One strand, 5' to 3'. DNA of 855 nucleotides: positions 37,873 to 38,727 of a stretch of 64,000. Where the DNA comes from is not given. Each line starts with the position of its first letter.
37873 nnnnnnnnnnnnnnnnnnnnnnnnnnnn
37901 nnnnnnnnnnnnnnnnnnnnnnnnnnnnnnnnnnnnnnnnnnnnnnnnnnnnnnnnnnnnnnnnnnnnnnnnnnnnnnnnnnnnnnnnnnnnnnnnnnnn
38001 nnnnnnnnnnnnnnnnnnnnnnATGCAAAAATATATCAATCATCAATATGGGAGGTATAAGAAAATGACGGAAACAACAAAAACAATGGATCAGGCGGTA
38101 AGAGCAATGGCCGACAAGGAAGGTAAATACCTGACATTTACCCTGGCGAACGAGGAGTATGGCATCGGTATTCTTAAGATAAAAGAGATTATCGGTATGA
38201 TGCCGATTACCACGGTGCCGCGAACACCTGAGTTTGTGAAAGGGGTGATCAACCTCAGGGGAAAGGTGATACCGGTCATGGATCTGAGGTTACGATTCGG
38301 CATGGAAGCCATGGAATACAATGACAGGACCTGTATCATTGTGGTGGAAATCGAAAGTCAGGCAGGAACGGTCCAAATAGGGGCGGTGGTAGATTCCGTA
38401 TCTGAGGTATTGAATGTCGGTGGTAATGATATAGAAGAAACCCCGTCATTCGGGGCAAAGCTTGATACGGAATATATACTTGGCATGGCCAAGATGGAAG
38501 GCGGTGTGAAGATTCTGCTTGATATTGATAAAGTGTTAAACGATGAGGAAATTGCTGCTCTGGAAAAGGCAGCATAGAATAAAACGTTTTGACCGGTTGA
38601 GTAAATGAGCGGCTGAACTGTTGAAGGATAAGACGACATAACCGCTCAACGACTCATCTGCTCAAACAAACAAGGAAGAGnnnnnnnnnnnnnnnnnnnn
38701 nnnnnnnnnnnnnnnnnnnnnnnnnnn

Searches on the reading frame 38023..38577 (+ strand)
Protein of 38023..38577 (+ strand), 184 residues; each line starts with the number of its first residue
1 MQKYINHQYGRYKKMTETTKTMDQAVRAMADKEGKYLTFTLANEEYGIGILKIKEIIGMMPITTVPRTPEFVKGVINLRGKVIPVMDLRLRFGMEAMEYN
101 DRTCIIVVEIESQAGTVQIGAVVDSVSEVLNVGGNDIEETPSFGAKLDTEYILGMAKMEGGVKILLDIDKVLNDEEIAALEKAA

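Call 7: search_protein_families(library=pfam, proteins=[window:38023-38577:+])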
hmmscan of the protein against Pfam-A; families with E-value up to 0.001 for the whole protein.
window:38023-38577:+ (184 aa): 1 family
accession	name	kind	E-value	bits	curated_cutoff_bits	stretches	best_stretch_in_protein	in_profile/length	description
PF01584.24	CheW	-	8.2e-38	129.6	23.5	1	35-175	1-137/138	CheW-like domain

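Call 37: find_encoding_contigs(protein=window:38023-38577:+, flank=3000, max_places=10)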
Protein window:38023-38577:+ (184 aa): no gene with exactly this product is on record in the collection.

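Call 69: find_homologous_proteins(query=window:38023-38577:+, max_evalue=1e-60)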
Query window:38023-38577:+ (184 aa): 7119 proteins with E <= 1e-60 among 8000 candidates; the best 120 are listed.
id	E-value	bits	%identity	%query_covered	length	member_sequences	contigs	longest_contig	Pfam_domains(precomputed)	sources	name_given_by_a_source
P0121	2.0e-101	355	100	92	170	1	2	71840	PF01584.25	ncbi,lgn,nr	ncbi:MAG: chemotaxis protein CheW [Thermodesulfobacteriota bacterium]|nr:chemotaxis protein CheW [Th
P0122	1.7e-99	348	98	92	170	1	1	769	PF01584.25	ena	-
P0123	8.3e-94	330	93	92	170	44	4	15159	PF01584.25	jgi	-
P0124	5.7e-93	327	92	92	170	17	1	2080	PF01584.25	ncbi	-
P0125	2.5e-91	322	90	92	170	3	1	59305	PF01584.25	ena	-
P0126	3.1e-91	322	90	92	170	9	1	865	PF01584.25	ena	-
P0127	7.6e-91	320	89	92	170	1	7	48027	PF01584.25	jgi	-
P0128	7.8e-91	320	91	92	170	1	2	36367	PF01584.25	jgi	-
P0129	9.3e-91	320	90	92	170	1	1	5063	PF01584.25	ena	-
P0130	1.1e-90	320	88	92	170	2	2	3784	PF01584.25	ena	-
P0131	1.1e-90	320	89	92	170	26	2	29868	PF01584.25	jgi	-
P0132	1.3e-90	319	90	92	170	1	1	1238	PF01584.25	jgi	-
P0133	1.4e-90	319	88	92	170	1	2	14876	PF01584.25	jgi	-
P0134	1.7e-90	319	91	92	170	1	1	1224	PF01584.25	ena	-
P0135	1.9e-90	319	90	91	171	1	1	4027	PF01584.25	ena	-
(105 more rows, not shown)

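Call 70: find_encoding_contigs(protein=P0121, flank=3000, max_places=4)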
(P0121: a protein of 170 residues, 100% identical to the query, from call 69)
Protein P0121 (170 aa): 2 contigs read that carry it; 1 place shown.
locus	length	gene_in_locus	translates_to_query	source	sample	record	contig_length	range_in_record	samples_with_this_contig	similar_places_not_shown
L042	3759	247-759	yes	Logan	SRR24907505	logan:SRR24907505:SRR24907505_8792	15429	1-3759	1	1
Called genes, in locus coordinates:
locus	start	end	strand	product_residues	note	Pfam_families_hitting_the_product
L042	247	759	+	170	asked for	PF01584:CheW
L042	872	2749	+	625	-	PF08269:dCache_2, PF17200:sCache_2, PF17201:Cache_3-Cache_2, PF00015:MCPsignal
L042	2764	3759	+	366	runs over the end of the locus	PF00990:GGDEF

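Call 71: find_encoding_contigs(protein=P0123, flank=3000, max_places=4)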
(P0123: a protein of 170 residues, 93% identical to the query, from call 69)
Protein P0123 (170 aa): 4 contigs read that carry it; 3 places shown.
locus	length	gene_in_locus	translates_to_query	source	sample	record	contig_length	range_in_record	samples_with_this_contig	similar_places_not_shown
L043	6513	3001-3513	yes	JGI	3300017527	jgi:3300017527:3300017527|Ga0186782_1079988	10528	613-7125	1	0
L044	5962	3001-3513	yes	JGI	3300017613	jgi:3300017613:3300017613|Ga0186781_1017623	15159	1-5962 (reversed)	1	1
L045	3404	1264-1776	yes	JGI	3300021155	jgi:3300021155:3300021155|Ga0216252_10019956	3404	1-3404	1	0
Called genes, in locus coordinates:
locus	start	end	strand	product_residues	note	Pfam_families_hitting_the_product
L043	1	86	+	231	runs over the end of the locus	?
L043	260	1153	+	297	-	PF00669:Flagellin_N, PF00700:Flagellin_C (weak)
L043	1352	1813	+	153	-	PF24625:DUF7626 (faint), PF18255:SAM_DprA (faint)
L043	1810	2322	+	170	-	PF03975:CheD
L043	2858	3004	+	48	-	-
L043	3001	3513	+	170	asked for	PF01584:CheW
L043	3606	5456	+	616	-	PF08269:dCache_2, PF17200:sCache_2, PF17201:Cache_3-Cache_2, PF00015:MCPsignal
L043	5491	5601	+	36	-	-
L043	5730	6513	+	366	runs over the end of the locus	PF00990:GGDEF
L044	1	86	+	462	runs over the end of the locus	PF00460:Flg_bb_rod (weak), PF22638:FlgK_D1, PF06429:Flg_bbr_C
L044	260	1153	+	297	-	PF00669:Flagellin_N, PF00700:Flagellin_C (weak)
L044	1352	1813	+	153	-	PF24625:DUF7626 (faint), PF18255:SAM_DprA (faint)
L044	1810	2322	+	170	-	PF03975:CheD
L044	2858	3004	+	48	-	-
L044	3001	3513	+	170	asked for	PF01584:CheW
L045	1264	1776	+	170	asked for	PF01584:CheW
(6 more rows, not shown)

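Call 72: find_encoding_contigs(protein=P0125, flank=3000, max_places=3)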
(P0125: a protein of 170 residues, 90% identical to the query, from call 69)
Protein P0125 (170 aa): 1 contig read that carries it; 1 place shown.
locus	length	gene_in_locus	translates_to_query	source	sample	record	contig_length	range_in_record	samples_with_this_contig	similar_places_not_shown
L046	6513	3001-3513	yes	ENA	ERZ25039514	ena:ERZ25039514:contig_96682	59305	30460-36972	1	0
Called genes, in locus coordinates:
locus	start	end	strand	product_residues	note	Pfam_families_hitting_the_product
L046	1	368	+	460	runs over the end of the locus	PF00460:Flg_bb_rod (weak), PF22638:FlgK_D1, PF06429:Flg_bbr_C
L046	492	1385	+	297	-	PF00669:Flagellin_N, PF00700:Flagellin_C (weak)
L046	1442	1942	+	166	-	PF24625:DUF7626 (faint)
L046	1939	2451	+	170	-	PF03975:CheD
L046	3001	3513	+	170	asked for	PF01584:CheW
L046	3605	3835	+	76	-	-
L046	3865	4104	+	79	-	-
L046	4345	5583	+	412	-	PF00015:MCPsignal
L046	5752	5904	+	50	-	-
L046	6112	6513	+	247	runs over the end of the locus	PF00990:GGDEF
